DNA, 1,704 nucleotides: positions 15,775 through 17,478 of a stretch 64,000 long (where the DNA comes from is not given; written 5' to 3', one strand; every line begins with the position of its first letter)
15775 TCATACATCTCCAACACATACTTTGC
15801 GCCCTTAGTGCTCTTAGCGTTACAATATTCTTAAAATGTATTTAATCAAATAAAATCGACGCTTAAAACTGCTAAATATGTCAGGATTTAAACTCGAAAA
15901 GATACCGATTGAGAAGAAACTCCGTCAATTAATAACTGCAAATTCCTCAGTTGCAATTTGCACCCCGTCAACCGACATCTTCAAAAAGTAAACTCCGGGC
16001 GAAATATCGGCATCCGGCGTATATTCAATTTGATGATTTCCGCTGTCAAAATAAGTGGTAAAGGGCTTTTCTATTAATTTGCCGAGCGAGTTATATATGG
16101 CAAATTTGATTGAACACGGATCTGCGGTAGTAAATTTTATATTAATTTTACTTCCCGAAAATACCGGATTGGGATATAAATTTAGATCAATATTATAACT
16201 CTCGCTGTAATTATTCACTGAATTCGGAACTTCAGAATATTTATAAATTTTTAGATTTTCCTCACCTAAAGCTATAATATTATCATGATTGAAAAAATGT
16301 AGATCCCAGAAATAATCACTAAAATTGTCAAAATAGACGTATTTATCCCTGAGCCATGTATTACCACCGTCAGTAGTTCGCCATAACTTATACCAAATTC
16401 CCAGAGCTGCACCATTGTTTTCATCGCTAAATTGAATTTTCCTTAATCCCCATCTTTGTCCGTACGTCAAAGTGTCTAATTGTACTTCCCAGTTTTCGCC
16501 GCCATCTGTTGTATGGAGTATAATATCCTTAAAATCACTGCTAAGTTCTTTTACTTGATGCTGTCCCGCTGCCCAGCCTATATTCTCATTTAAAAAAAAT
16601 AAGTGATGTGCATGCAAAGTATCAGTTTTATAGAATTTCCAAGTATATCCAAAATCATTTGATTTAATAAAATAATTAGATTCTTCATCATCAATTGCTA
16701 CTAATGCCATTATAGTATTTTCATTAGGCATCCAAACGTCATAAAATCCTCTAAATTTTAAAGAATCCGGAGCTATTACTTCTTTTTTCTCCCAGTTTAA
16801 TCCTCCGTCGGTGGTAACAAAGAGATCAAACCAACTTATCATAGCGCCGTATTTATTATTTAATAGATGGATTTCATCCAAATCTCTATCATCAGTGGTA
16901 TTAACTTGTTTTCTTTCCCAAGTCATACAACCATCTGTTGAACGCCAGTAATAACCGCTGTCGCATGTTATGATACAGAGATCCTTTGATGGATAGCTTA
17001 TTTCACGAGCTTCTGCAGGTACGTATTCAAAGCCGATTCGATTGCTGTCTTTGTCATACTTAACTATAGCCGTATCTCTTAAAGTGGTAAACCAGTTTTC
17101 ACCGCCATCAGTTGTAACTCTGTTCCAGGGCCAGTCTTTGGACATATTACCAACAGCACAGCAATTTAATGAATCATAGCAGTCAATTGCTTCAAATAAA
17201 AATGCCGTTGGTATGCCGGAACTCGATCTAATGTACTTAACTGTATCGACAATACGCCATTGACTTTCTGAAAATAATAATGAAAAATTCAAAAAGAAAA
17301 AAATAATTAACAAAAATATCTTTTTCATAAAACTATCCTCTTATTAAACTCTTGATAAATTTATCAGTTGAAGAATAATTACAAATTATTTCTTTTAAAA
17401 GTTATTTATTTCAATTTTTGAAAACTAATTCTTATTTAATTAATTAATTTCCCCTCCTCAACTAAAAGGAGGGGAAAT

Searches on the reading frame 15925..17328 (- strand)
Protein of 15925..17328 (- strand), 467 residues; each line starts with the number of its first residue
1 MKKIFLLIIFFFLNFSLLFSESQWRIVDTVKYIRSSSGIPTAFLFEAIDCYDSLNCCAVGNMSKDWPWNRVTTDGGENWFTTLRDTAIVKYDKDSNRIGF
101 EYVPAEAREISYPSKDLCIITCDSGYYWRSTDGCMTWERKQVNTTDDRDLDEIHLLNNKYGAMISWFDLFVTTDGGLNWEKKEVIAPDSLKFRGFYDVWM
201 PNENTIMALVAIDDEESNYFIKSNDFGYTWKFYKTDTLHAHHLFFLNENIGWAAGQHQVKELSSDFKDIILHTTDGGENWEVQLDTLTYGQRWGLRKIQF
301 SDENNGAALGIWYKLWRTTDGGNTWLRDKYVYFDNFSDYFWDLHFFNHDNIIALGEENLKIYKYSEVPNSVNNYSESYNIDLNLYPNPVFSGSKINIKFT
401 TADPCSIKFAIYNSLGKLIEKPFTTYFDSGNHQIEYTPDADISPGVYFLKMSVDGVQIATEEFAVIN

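Call 9: search_protein_families(library=pfam, proteins=[window:15925-17328:-], max_evalue=0.01)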
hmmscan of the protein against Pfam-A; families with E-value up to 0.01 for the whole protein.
window:15925-17328:- (467 aa): 4 families
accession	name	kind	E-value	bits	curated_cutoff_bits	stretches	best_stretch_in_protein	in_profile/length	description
PF14870.12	PSII_BNR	-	3.6e-09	36.8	27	1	292-358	233-297/303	Photosynthesis system II assembly factor YCF48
PF02012.26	BNR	-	4.5e-07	29.3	27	0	170-181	1-12/12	BNR/Asp-box repeat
PF18962.6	Por_Secre_tail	-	9e-07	29.5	27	1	384-456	1-67/75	Secretion system C-terminal sorting domain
PF15902.12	Sortilin-Vps10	-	4.8e-05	22.8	33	1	169-287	3-116/446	Sortilin, neurotensin receptor 3,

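Call 10: search_protein_families(library=ncbifam, proteins=[window:15925-17328:-], max_evalue=0.01)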
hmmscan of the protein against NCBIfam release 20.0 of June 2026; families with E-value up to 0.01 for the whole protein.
window:15925-17328:- (467 aa): 2 families
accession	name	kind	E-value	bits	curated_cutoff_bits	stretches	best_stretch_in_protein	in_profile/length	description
TIGR04183.1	Por_Secre_tail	domain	8.2e-08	32.1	23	1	384-457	1-64/72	T9SS type A sorting domain-containing protein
NF010237.0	PRK13684.1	equivalog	1.2e-05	24.5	326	0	297-347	50-99/334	photosynthesis system II assembly factor Ycf48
